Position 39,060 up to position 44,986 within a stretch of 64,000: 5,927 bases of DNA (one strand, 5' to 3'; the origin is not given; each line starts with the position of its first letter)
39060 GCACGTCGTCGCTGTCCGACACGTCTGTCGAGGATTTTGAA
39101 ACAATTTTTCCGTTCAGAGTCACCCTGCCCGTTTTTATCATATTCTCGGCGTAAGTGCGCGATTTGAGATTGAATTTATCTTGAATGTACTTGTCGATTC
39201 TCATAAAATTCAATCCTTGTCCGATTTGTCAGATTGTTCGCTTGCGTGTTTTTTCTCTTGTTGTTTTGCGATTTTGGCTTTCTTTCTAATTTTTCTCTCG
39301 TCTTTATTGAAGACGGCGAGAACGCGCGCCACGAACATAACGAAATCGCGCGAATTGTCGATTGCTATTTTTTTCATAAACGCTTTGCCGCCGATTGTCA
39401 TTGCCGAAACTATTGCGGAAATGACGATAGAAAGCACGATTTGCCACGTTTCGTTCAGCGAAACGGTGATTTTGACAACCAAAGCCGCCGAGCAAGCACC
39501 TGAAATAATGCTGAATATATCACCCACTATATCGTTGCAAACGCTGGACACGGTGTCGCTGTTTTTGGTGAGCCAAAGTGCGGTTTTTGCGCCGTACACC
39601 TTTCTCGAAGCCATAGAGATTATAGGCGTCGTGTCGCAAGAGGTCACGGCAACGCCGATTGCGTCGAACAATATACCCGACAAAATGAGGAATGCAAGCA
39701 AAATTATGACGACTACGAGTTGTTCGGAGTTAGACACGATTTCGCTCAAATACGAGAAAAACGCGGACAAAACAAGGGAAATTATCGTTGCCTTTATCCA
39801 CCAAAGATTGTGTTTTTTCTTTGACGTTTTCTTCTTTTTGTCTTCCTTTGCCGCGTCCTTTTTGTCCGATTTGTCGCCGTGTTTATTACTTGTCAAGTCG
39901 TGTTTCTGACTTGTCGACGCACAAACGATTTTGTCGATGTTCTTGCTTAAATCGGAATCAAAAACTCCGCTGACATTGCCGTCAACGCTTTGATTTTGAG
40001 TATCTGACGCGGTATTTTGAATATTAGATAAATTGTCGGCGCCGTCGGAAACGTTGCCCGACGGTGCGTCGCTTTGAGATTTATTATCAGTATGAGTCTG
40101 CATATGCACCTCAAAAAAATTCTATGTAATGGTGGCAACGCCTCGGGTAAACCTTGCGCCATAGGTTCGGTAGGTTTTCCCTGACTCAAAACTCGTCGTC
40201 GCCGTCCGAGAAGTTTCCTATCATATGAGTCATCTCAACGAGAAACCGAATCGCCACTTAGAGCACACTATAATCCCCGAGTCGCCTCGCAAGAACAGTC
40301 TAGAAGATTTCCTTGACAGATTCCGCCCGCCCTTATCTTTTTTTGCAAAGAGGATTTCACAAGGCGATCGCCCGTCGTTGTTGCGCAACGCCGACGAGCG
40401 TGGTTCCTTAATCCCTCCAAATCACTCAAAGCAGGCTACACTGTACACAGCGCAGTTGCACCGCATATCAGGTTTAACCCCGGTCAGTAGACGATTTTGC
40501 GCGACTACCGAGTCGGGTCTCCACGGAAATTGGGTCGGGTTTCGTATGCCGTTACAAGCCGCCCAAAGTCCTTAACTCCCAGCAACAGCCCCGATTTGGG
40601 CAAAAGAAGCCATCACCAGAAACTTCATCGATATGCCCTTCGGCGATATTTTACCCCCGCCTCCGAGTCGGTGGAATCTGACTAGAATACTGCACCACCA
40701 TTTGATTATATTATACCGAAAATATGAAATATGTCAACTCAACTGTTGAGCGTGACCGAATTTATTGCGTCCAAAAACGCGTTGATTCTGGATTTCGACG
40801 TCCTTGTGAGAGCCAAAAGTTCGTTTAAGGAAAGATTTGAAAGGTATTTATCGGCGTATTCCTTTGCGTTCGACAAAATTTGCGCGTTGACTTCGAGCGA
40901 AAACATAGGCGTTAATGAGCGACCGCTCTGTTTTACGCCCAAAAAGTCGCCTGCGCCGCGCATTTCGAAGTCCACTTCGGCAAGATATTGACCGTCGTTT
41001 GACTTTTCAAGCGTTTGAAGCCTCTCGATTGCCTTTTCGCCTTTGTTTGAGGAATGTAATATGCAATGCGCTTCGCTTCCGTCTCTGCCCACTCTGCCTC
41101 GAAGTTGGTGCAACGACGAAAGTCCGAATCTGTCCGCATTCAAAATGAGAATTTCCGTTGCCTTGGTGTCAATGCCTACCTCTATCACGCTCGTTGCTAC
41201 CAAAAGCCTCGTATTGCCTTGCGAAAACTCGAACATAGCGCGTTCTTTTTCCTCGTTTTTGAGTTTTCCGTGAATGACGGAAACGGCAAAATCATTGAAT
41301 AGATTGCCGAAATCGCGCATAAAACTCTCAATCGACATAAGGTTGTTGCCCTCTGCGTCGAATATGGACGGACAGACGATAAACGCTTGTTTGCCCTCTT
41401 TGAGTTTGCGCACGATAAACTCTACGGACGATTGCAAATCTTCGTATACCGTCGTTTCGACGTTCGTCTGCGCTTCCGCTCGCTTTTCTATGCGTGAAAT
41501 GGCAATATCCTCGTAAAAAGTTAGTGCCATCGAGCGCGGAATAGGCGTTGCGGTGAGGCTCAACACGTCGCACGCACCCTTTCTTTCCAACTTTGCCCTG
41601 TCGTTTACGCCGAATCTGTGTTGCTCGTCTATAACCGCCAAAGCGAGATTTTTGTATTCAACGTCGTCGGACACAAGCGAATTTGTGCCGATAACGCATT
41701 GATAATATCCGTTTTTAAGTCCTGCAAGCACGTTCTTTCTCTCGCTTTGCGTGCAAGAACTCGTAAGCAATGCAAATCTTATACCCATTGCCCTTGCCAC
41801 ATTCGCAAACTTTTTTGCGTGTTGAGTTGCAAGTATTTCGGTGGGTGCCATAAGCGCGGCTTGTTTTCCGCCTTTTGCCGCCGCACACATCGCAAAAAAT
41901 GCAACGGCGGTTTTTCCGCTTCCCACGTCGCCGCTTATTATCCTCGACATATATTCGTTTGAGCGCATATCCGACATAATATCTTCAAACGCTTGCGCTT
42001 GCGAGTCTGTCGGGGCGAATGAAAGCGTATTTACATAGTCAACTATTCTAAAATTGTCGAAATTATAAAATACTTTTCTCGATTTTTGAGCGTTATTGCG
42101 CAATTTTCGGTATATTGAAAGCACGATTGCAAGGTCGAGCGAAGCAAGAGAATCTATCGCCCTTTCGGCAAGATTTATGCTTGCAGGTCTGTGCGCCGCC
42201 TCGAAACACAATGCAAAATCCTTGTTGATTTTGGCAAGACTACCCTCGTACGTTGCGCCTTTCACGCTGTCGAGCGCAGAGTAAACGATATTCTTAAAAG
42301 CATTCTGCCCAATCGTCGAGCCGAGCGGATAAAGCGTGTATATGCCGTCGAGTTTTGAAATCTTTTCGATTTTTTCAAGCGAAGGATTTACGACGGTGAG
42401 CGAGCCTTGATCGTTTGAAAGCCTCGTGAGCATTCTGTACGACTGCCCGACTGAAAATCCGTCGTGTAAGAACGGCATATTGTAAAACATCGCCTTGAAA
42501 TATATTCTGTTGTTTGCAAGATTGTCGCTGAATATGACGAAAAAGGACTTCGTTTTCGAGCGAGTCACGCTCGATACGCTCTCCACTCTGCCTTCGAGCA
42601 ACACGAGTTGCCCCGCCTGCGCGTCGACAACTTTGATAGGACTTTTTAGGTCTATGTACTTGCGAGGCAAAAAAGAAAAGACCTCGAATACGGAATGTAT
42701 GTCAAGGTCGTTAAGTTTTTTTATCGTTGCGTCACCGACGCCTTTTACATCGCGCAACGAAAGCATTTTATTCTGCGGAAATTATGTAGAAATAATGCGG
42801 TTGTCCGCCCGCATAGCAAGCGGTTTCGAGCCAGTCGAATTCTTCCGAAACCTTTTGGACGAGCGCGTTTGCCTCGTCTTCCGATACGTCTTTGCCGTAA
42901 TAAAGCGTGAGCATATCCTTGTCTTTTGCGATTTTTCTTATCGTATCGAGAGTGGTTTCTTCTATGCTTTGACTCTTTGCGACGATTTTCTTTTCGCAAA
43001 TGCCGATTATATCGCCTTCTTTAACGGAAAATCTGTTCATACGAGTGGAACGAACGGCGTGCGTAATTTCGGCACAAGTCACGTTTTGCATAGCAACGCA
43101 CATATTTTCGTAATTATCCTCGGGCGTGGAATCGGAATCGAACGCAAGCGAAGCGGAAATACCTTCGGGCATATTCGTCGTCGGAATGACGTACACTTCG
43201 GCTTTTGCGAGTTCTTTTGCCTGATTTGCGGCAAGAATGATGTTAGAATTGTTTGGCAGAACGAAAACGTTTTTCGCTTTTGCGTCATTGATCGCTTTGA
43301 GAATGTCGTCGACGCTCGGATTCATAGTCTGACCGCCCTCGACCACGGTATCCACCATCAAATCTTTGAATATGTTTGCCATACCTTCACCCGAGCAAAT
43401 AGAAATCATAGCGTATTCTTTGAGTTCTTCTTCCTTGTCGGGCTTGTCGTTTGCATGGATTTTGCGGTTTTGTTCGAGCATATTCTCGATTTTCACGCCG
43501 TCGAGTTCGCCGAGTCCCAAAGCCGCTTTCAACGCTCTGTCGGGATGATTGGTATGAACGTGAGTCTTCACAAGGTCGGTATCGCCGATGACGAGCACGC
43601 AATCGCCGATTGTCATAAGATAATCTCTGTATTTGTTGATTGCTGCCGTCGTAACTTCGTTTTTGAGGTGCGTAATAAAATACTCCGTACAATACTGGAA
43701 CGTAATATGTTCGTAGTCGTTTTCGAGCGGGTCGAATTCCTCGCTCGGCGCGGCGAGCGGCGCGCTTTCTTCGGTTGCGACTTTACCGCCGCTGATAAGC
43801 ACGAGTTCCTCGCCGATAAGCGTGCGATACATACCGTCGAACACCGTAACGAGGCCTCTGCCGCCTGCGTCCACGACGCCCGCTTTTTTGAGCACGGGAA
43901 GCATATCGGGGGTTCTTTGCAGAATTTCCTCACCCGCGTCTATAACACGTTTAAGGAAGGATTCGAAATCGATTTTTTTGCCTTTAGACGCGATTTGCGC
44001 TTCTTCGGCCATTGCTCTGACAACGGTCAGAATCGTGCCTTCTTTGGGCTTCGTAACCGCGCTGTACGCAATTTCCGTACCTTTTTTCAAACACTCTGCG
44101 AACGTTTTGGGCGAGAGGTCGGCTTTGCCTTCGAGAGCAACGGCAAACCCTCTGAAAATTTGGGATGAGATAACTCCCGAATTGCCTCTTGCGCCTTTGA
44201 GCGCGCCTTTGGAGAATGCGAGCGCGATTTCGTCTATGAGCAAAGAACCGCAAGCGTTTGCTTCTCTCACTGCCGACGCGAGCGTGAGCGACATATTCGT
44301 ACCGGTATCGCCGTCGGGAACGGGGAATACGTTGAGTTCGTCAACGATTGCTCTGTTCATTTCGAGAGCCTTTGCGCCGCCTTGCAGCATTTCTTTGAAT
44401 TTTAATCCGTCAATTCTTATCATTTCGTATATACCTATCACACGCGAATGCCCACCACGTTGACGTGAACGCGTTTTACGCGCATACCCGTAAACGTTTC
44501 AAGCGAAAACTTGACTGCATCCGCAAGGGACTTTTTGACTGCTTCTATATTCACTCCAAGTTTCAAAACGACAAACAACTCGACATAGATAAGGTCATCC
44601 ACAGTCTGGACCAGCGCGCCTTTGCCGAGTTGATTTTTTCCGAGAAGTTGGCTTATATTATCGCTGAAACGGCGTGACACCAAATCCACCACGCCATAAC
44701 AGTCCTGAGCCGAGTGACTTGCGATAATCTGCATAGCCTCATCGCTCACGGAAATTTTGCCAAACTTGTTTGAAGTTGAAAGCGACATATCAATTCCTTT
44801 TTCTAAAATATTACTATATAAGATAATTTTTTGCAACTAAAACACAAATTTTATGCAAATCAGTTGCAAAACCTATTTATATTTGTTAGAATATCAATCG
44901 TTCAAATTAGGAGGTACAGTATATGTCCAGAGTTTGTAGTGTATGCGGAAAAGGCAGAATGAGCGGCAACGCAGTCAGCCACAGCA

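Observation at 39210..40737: About 590-nt promoter-driven structured RNA plus downstream membrane protein: probable OLE RNA / OapA pair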

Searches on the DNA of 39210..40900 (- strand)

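Call 64: search_rna_families(source=window, start=39900, end=40900, threshold=evalue, max_evalue=1)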
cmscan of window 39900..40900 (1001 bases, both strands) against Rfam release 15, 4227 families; matches with E-value up to 1: 1.
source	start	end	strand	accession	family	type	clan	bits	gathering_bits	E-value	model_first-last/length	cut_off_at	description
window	40116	40714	-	RF01071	OLE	Gene;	-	408.7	50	2.1e-118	1-616/616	no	Ornate Large Extremophilic RNA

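Call 66: search_rna_families(sources=[L050, L054, L075, L076, L080], threshold=gathering)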
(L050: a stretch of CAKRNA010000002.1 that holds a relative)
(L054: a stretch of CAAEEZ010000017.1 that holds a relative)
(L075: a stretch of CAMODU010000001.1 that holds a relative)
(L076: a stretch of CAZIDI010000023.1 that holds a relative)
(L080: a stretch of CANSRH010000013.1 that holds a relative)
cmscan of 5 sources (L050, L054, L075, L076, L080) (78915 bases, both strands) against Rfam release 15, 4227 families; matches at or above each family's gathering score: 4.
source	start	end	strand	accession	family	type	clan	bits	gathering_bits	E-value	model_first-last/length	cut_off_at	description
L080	7446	7936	+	RF01071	OLE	Gene;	-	237.9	50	7.5e-66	1-616/616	no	Ornate Large Extremophilic RNA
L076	3588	4072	+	RF01071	OLE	Gene;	-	226.9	50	1.4e-62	1-616/616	no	Ornate Large Extremophilic RNA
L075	3948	4429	+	RF01071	OLE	Gene;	-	204.3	50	7.4e-56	1-616/616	no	Ornate Large Extremophilic RNA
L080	1415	1486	+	RF00005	tRNA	Gene; tRNA;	CL00001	60.5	29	1.6e-10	1-71/71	no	tRNA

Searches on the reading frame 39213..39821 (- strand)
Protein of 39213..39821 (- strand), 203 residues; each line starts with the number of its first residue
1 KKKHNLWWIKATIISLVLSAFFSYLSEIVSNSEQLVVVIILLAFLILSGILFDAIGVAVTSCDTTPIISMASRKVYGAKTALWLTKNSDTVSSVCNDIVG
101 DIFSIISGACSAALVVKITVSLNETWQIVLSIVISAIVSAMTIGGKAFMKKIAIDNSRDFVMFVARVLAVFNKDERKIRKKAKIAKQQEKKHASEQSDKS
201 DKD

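Call 63: search_solved_structures(query=A3, max_evalue=1, show_alignments=1)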
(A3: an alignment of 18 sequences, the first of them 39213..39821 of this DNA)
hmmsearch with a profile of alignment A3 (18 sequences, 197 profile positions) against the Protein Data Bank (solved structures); distinct sequences matched with E-value up to 1: 0.

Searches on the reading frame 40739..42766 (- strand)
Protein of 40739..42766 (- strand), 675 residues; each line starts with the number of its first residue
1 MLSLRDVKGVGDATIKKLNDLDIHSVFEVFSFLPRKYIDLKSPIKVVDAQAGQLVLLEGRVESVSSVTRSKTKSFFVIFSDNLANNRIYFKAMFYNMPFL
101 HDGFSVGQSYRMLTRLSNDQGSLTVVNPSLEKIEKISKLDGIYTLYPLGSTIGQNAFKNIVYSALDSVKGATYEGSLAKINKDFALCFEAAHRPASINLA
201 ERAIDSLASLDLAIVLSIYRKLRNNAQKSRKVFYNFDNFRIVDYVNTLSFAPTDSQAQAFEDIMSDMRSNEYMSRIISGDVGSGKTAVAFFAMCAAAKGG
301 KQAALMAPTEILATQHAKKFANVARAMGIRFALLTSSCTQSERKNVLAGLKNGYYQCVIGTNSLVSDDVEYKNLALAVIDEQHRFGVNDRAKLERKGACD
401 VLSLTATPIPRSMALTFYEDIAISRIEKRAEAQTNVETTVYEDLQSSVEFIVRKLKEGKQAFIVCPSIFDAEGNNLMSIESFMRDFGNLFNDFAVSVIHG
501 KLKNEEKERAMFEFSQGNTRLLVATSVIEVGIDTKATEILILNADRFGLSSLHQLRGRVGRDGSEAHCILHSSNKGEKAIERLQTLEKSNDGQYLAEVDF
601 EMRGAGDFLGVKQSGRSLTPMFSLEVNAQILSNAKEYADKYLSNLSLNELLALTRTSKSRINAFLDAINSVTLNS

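Call 4: search_protein_families(library=ncbifam, proteins=[window:40739-42766:-])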
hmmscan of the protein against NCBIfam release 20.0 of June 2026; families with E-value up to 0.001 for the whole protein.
window:40739-42766:- (675 aa): 39 families (the best 25 are shown)
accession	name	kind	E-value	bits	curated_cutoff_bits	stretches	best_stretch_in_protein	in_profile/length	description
NF008168.0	PRK10917.2-2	equivalog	3.2e-171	571.4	718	1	3-644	112-765/795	ATP-dependent DNA helicase RecG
NF008165.0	PRK10917.1-3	equivalog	1.5e-170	569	711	1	4-644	10-662/692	ATP-dependent DNA helicase RecG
TIGR00643.1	recG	equivalog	1.4e-153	512.9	659.4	1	22-637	2-628/629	ATP-dependent DNA helicase RecG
NF008170.0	PRK10917.2-4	equivalog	5.8e-139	464.4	975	1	4-656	133-811/826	ATP-dependent DNA helicase RecG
NF008164.0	PRK10917.1-2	equivalog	6.7e-138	461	785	1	4-642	15-671/704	ATP-dependent DNA helicase RecG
NF008163.0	PRK10917.1-1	equivalog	1.2e-126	423.8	796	1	3-644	10-670/692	ATP-dependent DNA helicase RecG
NF008166.0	PRK10917.1-4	equivalog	9.4e-118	394.2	864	1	12-644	21-683/705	ATP-dependent DNA helicase RecG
NF008167.0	PRK10917.2-1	equivalog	2.9e-104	349.7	995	1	189-652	221-724/744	ATP-dependent DNA helicase RecG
TIGR00580.2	mfd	equivalog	2.5e-100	337.2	800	1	227-616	409-799/907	transcription-repair coupling factor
NF008169.0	PRK10917.2-3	equivalog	5.6e-82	276.2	555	1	14-640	7-605/610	ATP-dependent DNA helicase RecG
NF007966.0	PRK10689.1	equivalog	3.3e-67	227.1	1329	1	234-650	583-997/1148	transcription-repair coupling factor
NF004070.0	PRK05580.2-2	equivalog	9.3e-16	57.1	921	1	253-384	198-324/729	primosomal protein N'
NF010337.0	PRK13766.1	equivalog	1.4e-14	53.1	610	2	281-441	39-207/781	Hef nuclease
TIGR00595.1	priA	equivalog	2.2e-14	52.9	230.35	1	277-385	2-105/509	replication restart helicase PriA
NF004067.0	PRK05580.1-4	equivalog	2.6e-14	52.6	763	1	244-384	197-329/737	primosomal protein N'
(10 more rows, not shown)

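Call 5: search_protein_families(library=pfam, proteins=[window:40739-42766:-])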
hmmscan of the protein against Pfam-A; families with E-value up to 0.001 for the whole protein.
window:40739-42766:- (675 aa): 7 families
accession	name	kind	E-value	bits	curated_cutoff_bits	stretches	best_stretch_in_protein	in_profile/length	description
PF00270.35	DEAD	-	7.3e-23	81.6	26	1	253-411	1-162/167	DEAD/DEAH box helicase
PF00271.37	Helicase_C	-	3.6e-21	75.9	23.5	1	451-563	10-110/110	Helicase conserved C-terminal domain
PF17191.10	RecG_wedge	-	2.3e-14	53.7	23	1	7-167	5-161/162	RecG wedge domain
PF04851.21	ResIII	-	1.1e-11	45.3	22.5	1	251-408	3-162/164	Type III restriction enzyme, res subunit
PF07517.20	SecA_DEAD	-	3.3e-06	27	24.6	1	277-346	95-164/290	SecA DEAD-like domain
PF22590.2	Cas3-like_C_2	-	0.00021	22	27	1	504-562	44-104/106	CRISPR-associated nuclease/helicase Cas3, C-terminal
PF19833.4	RecG_dom3_C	-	0.00034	21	26.8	0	590-642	2-55/87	ATP-dependent DNA helicase RecG, domain 3, C-terminal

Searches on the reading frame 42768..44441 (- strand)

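Call 4: search_protein_families(library=ncbifam, proteins=[window:42768-44441:-])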
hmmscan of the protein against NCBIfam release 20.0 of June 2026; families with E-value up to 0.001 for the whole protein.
window:42768-44441:- (557 aa): 4 families
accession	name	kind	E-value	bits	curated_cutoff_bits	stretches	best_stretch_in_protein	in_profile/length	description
TIGR03599.1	YloV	subfamily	6.5e-181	602.5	396.1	1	15-557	1-530/530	DAK2 domain fusion protein YloV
NF038248.1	FakA_VfrB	equivalog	4.2e-145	484.3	975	1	9-557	2-549/549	fatty acid kinase catalytic subunit FakA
NF011049.0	PRK14479.1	subfamily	2.3e-06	26.4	492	1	26-191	375-541/568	dihydroxyacetone kinase family protein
TIGR02365.1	dha_L_ycgS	equivalog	0.0002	21.1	138.3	1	16-180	2-162/196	dihydroxyacetone kinase subunit DhaL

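Call 5: search_protein_families(library=pfam, proteins=[window:42768-44441:-])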
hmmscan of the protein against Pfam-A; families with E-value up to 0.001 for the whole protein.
window:42768-44441:- (557 aa): 3 families
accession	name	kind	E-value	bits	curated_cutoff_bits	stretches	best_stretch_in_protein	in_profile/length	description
PF13684.11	FakA-like_C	-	9e-77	257.7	23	1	344-557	1-216/216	Fatty acid kinase subunit A-like, C-terminal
PF02734.22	Dak2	-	8.6e-41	140.2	27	1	40-205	1-173/174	DAK2 domain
PF21645.3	FakA-like_M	-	4.6e-25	87.7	24.9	1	247-327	1-79/80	Fatty acid kinase subunit A-like, middle domain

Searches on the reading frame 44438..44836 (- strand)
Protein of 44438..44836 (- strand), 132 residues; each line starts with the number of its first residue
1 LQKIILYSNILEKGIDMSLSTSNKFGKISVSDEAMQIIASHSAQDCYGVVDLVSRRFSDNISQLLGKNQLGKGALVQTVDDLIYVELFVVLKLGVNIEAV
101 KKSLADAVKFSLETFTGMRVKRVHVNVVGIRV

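Call 30: search_protein_families(library=pfam, proteins=[window:44438-44836:-], max_evalue=0.01)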
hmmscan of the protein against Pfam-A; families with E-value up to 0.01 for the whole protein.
window:44438-44836:- (132 aa): 1 family
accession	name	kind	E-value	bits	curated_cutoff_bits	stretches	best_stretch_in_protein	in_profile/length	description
PF03780.18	Asp23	-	6.2e-23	81.7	28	1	26-131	3-108/108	Asp23 family, cell envelope-related function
